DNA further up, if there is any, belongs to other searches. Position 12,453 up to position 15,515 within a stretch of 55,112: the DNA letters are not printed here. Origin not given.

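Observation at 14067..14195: Rad50 with no zinc hook: a two-helix hydrophobic (transmembrane-like) hairpin sits at the coiled-coil apex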

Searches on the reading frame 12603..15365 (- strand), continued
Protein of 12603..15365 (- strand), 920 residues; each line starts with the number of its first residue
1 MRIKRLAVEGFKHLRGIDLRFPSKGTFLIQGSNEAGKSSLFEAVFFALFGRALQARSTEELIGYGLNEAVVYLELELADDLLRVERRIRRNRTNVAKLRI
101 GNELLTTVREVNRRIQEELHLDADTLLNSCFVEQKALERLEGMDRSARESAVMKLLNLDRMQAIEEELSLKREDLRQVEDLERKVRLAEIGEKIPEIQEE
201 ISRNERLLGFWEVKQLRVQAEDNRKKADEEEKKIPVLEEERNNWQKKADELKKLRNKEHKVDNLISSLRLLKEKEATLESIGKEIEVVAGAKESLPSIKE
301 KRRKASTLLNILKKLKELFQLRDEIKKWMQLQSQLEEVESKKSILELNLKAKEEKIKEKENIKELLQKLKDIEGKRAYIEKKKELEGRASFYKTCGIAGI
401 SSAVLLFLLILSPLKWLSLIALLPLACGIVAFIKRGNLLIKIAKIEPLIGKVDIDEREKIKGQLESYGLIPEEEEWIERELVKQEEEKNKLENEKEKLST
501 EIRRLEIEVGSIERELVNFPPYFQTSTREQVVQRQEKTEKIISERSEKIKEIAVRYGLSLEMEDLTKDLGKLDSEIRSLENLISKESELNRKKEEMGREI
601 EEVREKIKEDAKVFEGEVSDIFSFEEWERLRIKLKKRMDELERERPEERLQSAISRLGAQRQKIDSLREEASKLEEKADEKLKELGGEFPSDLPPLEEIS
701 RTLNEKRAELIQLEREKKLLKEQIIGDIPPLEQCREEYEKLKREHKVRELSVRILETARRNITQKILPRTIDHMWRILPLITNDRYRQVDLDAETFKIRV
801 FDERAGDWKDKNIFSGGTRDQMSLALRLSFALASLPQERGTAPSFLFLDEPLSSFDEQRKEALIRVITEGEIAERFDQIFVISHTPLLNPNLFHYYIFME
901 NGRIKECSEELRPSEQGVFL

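Call 47: fold_search(model_id=the predicted structure, library=pdb)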
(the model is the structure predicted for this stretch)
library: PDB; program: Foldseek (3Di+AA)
matches with E <= 10: 961; with E <= 0.001: 148
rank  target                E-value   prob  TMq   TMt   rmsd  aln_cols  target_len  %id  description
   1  7zr1_D                6.2e-19  1.00  0.28  0.32  100.0       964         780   13  Chaetomium thermophilum Mre11-Rad50-Nbs1 complex bound to ATPyS (composite structure) (released 2023-01-11)
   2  7zr1_C                2.4e-18  1.00  0.29  0.33  100.4       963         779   13  Chaetomium thermophilum Mre11-Rad50-Nbs1 complex bound to ATPyS (composite structure) (released 2023-01-11)
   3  8i4x_B                3.3e-18  1.00  0.30  0.26  113.9      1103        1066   14  Cryo-EM structure of 5-subunit Smc5/6 (released 2024-06-26)
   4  6yvu_B                3.8e-17  1.00  0.25  0.20  111.3      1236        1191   14  Condensin complex from S.cerevisiae ATP-free apo non-engaged state (released 2020-07-15)
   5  7qcd_B                1.1e-16  1.00  0.27  0.26  122.4      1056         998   16  CryoEM structure of the Smc5/6-holocomplex (composite structure) (released 2022-09-21)
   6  7yqh_B                1.9e-16  1.00  0.26  0.23  115.4      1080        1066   12  Cryo-EM structure of 8-subunit Smc5/6 (released 2024-01-31)
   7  8i13_B                1.5e-15  1.00  0.33  0.30  114.1      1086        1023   14  Cryo-EM structure of 6-subunit Smc5/6 (released 2024-06-26)
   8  7qcd_A                3.8e-15  1.00  0.25  0.22  118.6      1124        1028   13  CryoEM structure of the Smc5/6-holocomplex (composite structure) (released 2022-09-21)
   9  8i4x_A                5.4e-15  1.00  0.24  0.21  113.6      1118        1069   14  Cryo-EM structure of 5-subunit Smc5/6 (released 2024-06-26)
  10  9gm6_B                2.2e-14  1.00  0.21  0.17  53.7      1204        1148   12  MukBEF in a nucleotide-bound state with open neck gate (heads core) (released 2025-03-26)
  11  7yqh_A                3.4e-13  1.00  0.24  0.21  114.6      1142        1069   14  Cryo-EM structure of 8-subunit Smc5/6 (released 2024-01-31)
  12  9gm6_A                6.6e-13  1.00  0.19  0.16  57.0      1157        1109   12  MukBEF in a nucleotide-bound state with open neck gate (heads core) (released 2025-03-26)
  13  8i13_A                8.5e-13  1.00  0.25  0.23  111.3      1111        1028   13  Cryo-EM structure of 6-subunit Smc5/6 (released 2024-06-26)
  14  6yvu_A                1.3e-12  1.00  0.22  0.18  113.1      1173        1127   16  Condensin complex from S.cerevisiae ATP-free apo non-engaged state (released 2020-07-15)
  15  9qe0_B                7.1e-12  1.00  0.25  0.18  35.2      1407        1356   10  Neobacillus vireti Wadjet-II JetABC dimer (released 2025-06-25)
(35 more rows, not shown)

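Call 53: search_protein_families(library=pfam, proteins=[P0096, P0102, P0086, P0098, P0065, P0039, P0093, P0035], max_evalue=0.0001)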
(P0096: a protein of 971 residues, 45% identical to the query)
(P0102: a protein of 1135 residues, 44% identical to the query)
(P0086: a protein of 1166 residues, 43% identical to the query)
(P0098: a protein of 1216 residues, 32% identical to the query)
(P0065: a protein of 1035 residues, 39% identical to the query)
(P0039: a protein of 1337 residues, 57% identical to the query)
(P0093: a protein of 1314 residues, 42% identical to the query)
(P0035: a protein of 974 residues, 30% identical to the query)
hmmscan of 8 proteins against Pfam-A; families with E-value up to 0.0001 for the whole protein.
P0096 (971 aa): 3 families
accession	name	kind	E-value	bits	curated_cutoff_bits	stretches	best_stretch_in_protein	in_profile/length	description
PF13476.12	AAA_23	-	8.3e-14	53.1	27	1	6-252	1-201/201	AAA domain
PF13514.12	AAA_27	-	2.1e-06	27.9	22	1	3-51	2-52/206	AAA domain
PF13555.12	AAA_29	-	6.7e-05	23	27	0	5-52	2-49/61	P-loop containing region of AAA domain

P0102 (1135 aa): 2 families
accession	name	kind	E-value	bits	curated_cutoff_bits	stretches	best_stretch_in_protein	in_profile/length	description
PF02463.25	SMC_N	-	1.2e-12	48.2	40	2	400-1127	54-210/220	RecF/RecN/SMC N terminal domain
PF13555.12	AAA_29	-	1.1e-05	25.6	27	1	19-51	16-48/61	P-loop containing region of AAA domain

P0086 (1166 aa): 4 families
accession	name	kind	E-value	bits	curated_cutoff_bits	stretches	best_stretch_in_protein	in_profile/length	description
PF13476.12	AAA_23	-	8.1e-17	63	27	1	6-213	1-187/201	AAA domain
PF02463.25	SMC_N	-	3.2e-11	43.5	40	1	4-1142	2-199/220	RecF/RecN/SMC N terminal domain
PF13514.12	AAA_27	-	8.1e-10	39.1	22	1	4-115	3-112/206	AAA domain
PF13175.12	AAA_15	-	1.2e-05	25.6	32.1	1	4-48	3-48/374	AAA ATPase domain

P0098 (1216 aa): 3 families
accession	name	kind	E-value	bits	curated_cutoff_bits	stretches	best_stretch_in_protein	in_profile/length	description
PF13476.12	AAA_23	-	1.3e-12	49.2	27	1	6-210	2-196/201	AAA domain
PF02463.25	SMC_N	-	2.8e-11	43.7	40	0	3-49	2-49/220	RecF/RecN/SMC N terminal domain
PF13514.12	AAA_27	-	5.3e-07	29.9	22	1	1-50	1-52/206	AAA domain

P0065 (1035 aa): 6 families
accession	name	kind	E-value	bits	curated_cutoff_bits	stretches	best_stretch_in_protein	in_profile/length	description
PF02463.25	SMC_N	-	1.3e-12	48.1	40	1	4-980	2-201/220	RecF/RecN/SMC N terminal domain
PF13304.12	AAA_21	-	8.2e-08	33.1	27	0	919-977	243-299/304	AAA domain, putative AbiEii toxin, Type IV TA system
PF13175.12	AAA_15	-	1.5e-07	31.9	32.1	1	4-378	3-263/374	AAA ATPase domain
PF13555.12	AAA_29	-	1.3e-06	28.5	27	1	5-53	2-50/61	P-loop containing region of AAA domain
PF13558.12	SbcC_Walker_B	-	2.4e-06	28.1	27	1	888-960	12-89/90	SbcC/RAD50-like, Walker B motif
PF13514.12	AAA_27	-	6.6e-05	23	22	1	4-51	3-52/206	AAA domain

P0039 (1337 aa): 6 families
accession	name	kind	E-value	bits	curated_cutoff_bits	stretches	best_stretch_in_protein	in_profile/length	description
PF13476.12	AAA_23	-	3.4e-17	64.2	27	1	7-189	2-177/201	AAA domain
PF02463.25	SMC_N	-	5.5e-11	42.8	40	1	4-1299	2-204/220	RecF/RecN/SMC N terminal domain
PF13514.12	AAA_27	-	6.1e-07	29.7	22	1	3-94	2-92/206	AAA domain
PF13555.12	AAA_29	-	2.2e-05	24.5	27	1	4-53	1-50/61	P-loop containing region of AAA domain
PF13558.12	SbcC_Walker_B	-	2.7e-05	24.8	27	0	1195-1276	3-89/90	SbcC/RAD50-like, Walker B motif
PF13304.12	AAA_21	-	3.3e-05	24.5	27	0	1120-1295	181-301/304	AAA domain, putative AbiEii toxin, Type IV TA system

P0093 (1314 aa): 3 families
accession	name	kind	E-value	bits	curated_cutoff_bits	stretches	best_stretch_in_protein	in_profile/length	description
PF02463.25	SMC_N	-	1.3e-09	38.2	40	1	4-1289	2-200/220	RecF/RecN/SMC N terminal domain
PF13514.12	AAA_27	-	5.9e-07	29.7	22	1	4-100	3-98/206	AAA domain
PF13476.12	AAA_23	-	5.3e-05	24.4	27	1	7-262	2-200/201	AAA domain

P0035 (974 aa): 6 families
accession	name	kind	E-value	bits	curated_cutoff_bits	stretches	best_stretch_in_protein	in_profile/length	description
PF02463.25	SMC_N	-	1.6e-13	51.1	40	1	4-941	2-197/220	RecF/RecN/SMC N terminal domain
PF13175.12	AAA_15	-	9.4e-09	35.8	32.1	1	4-314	3-262/374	AAA ATPase domain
PF13476.12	AAA_23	-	1.5e-07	32.7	27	1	6-228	1-142/201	AAA domain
PF13514.12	AAA_27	-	7.7e-07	29.3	22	1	3-58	2-59/206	AAA domain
PF13558.12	SbcC_Walker_B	-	8.2e-06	26.4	27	1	868-925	30-89/90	SbcC/RAD50-like, Walker B motif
PF13555.12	AAA_29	-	3.1e-05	24.1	27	1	4-53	1-50/61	P-loop containing region of AAA domain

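Call 54: search_protein_representatives(protein=window:12603-15365:-)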
Query: 920 residues. Proteins with E-value up to 0.001 (for the whole library): 4880; up to 1e-10: 1310; up to 1e-30: 359. The best 150 are listed.
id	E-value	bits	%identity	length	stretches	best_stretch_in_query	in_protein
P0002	0.0e+00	1336.1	98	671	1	146-816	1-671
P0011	4.2e-280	948.3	53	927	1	2-916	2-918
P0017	1.5e-112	394.0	35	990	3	485-906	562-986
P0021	1.3e-107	377.7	40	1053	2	648-918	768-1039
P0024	1.3e-106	374.4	46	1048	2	736-913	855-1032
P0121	1.1e-105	371.3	42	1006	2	674-907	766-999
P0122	1.8e-103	364.0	38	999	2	502-906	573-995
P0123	9.5e-102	358.3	38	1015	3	625-907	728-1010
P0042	2.2e-100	353.8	41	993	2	714-908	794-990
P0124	4.9e-100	352.6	46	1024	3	704-906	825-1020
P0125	6.2e-100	352.3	44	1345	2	730-914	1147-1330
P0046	2.6e-99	350.3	38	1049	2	557-917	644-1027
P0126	4.2e-99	349.6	40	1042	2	725-907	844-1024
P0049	9.8e-99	348.4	51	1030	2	711-907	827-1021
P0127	1.6e-98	347.6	42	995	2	692-905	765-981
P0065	6.0e-92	325.9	38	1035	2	589-906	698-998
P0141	6.2e-90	319.2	35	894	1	3-912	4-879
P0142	5.5e-89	316.1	32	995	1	3-905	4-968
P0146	1.4e-86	308.1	33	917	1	1-906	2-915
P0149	8.9e-86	305.5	34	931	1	2-904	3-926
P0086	3.3e-77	277.1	44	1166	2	3-202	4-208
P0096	2.9e-71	257.5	33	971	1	5-910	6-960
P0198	1.4e-70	255.2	33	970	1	2-908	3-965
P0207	5.6e-70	253.2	34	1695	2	644-907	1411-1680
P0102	3.5e-62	227.4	33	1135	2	476-905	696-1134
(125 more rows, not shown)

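Call 56: list_cluster_members(proteins=[P0096, P0198, P0141, P0142, P0146, P0149, P0102, P0086, P0065, P0207])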
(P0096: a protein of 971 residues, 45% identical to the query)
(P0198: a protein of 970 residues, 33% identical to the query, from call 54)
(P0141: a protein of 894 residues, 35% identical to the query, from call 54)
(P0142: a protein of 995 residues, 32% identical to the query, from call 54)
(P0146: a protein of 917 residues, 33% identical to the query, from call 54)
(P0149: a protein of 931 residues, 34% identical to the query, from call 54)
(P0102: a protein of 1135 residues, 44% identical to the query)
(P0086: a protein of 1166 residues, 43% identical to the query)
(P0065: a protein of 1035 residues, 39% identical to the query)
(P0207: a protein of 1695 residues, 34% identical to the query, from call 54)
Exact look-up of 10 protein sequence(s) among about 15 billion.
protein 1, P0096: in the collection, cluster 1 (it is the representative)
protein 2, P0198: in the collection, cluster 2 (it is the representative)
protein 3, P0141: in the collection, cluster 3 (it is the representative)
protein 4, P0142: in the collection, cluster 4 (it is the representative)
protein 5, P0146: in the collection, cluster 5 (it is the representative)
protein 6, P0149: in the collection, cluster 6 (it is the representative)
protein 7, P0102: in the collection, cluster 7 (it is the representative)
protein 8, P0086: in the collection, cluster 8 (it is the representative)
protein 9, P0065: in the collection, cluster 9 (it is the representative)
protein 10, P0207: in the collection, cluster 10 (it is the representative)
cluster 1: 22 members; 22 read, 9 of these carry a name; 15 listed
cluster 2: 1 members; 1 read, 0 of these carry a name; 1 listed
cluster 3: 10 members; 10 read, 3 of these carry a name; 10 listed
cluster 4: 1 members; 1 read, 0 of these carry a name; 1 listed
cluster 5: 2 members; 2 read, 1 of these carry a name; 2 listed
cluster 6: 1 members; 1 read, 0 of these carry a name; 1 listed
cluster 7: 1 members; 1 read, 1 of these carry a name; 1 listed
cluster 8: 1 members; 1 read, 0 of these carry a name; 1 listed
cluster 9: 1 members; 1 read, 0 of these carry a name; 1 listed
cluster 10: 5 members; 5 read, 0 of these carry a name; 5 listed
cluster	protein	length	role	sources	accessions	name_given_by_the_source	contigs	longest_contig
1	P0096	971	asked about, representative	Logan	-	-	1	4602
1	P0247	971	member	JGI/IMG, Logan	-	exonuclease SbcC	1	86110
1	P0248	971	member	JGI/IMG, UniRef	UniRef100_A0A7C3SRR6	SMC family ATPase n=1 Tax=Dictyoglomus turgidum TaxID=513050 RepID=A0A7C3SRR6_9BACT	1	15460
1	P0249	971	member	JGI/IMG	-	exonuclease SbcC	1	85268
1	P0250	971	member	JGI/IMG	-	exonuclease SbcC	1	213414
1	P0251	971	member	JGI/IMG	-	exonuclease SbcC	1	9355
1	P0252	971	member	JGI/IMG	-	exonuclease SbcC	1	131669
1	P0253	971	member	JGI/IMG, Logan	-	exonuclease SbcC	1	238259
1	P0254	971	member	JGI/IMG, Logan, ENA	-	exonuclease SbcC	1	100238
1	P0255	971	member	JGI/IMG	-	exonuclease SbcC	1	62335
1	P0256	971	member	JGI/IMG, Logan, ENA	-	-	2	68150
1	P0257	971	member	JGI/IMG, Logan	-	-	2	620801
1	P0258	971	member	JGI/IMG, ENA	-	-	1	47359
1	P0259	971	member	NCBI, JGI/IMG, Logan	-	-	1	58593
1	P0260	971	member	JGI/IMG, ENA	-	-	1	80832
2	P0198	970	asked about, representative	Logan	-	-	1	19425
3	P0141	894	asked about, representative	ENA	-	-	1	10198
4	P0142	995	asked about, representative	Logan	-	-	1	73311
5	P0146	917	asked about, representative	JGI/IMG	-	-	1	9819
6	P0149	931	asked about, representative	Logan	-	-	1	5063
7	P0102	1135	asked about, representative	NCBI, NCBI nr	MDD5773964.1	MAG: AAA family ATPase [bacterium] | AAA family ATPase [bacterium]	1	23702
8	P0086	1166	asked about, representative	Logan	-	-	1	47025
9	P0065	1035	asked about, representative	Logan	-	-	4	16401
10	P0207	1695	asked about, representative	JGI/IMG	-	-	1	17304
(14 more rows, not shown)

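Call 59: search_protein_families(library=padloc, proteins=[window:12603-15365:-], max_evalue=0.001)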
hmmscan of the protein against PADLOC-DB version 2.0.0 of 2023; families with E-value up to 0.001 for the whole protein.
window:12603-15365:- (920 aa): 12 families
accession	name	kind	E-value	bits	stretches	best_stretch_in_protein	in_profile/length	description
PDLC03859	LmuB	-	3.5e-26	90.6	2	467-889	189-585/611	-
PDLC04135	mad3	-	1e-22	79.3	2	2-274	1-232/374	mads_3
PDLC03863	LmuB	-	4.6e-10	36.8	1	1-274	3-294/610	-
PDLC04140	mad8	-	4.8e-09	34.2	1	12-190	15-132/314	mads_8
PDLC03865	LmuB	-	2.7e-08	30.5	0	179-373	237-436/1007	-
PDLC02668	DndD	-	2.6e-06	24.7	1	474-833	214-579/659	DndD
PDLC00098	GajA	-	3.5e-06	24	1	1-71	1-70/534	AAA ATPase domain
PDLC02335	AbiLi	-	3e-05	21.2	0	739-888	154-240/326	AbiLi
PDLC02663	DndD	-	0.00016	18.6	1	23-58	32-67/675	DndD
PDLC00269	PtuA1|PtuA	-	0.00017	19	1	1-102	1-114/446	AAA ATPase domain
PDLC02756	PbeC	-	0.00021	18.4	1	1-58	1-66/643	PbeC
PDLC02747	PbeC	-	0.00078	16.4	1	2-58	2-60/632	PbeC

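Call 62: find_related_loci(query=A1, collection=viral_contigs, flank=8000)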
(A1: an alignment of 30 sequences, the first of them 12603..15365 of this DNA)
Query A1 (920 aa) in viral_contigs; peptide patterns used: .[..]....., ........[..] (x = any residue, [..] = any of these).
200 stretches matched a pattern; 55 encode a relative of the query (tblastn E <= 1e-3); 55 distinct loci.
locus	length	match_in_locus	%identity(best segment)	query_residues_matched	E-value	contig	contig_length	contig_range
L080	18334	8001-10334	33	1-884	4e-9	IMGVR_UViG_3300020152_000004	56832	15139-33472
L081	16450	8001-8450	28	1-146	1e-8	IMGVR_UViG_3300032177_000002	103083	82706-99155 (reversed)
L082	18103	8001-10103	29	3-885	3e-8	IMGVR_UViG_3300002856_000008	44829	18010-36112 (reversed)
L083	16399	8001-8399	28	1-137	2e-8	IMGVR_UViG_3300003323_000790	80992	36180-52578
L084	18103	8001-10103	29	3-885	3e-8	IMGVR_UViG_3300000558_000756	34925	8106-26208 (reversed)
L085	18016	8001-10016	25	3-889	1e-7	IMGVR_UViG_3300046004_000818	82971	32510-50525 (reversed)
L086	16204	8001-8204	36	3-71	2e-7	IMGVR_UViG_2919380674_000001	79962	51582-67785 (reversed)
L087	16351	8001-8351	28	3-123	8e-7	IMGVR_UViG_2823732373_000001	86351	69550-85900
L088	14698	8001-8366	29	1-126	6e-7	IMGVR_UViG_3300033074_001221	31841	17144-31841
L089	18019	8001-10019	29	3-889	8e-7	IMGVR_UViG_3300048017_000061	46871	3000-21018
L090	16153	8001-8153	41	1-51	2e-6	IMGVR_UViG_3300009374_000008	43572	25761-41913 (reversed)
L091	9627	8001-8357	28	3-125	2e-6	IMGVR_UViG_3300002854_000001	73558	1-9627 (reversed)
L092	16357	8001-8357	28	1-123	2e-6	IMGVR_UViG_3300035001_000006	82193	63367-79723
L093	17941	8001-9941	25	23-887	4e-6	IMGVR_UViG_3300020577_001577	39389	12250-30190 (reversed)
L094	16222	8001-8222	33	3-77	4e-6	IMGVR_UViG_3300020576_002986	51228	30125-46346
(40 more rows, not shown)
